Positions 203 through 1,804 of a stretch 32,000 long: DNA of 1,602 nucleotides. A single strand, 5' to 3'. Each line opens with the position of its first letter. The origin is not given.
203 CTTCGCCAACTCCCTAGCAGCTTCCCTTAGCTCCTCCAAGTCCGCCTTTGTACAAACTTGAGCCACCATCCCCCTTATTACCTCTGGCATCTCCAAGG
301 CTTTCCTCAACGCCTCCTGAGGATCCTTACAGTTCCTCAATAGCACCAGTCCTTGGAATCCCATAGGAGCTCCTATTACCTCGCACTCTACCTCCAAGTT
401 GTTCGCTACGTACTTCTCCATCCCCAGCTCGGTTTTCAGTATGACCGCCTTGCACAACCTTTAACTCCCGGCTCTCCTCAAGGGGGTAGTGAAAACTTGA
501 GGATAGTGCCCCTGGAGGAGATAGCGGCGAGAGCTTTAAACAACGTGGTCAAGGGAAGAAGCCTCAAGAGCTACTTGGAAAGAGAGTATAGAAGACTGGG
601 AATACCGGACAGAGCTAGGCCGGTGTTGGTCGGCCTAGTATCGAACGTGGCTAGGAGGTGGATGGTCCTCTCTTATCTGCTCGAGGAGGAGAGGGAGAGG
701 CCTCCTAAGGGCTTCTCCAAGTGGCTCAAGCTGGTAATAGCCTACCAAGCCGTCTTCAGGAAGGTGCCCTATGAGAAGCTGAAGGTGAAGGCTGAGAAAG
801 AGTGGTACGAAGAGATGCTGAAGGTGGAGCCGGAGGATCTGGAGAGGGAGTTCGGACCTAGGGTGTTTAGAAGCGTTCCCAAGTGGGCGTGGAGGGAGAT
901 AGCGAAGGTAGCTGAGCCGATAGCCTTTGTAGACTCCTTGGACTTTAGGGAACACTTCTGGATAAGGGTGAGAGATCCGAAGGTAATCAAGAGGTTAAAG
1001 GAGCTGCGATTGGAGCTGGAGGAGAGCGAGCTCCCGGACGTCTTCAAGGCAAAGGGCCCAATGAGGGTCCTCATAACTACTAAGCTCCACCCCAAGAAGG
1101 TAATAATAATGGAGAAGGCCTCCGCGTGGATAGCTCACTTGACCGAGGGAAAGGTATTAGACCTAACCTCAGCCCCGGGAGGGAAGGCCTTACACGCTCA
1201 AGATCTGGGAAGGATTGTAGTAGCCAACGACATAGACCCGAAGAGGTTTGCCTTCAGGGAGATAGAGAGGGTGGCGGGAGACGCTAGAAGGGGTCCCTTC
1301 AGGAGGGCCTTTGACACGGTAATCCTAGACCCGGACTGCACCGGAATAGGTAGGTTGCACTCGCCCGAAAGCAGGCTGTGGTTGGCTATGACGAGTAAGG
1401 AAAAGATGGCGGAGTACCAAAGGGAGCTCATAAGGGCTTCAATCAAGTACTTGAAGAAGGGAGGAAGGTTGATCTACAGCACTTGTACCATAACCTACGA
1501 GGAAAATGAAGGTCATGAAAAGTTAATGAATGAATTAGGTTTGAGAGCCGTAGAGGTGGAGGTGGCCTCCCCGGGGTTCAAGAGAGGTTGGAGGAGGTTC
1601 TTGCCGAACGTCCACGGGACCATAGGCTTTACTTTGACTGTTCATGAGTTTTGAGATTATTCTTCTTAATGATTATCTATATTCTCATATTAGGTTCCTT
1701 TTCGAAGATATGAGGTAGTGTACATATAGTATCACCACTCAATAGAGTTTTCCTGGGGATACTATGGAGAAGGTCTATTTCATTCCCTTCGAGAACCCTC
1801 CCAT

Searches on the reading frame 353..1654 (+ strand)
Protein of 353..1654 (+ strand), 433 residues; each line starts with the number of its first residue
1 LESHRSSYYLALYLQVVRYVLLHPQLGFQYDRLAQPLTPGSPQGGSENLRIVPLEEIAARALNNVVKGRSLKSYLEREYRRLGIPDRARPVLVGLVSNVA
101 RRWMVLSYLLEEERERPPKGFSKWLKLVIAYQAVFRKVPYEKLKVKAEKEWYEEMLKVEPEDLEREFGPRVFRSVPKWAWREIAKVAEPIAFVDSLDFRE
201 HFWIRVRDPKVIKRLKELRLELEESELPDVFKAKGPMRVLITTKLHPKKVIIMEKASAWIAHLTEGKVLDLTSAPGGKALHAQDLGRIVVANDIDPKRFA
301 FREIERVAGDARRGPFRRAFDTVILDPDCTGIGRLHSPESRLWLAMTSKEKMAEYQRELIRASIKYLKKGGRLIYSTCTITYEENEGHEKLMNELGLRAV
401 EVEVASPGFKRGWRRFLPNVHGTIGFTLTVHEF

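Call 112: search_protein_families(library=pfam, proteins=[window:353-1654:+], max_evalue=0.00001)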
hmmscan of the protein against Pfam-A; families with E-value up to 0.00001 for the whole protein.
window:353-1654:+ (433 aa): 1 family
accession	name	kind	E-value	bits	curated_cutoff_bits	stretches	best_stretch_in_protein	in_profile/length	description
PF01189.24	Methyltr_RsmB-F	-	4.9e-18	65.9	27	1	265-388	9-149/199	16S rRNA methyltransferase RsmB/F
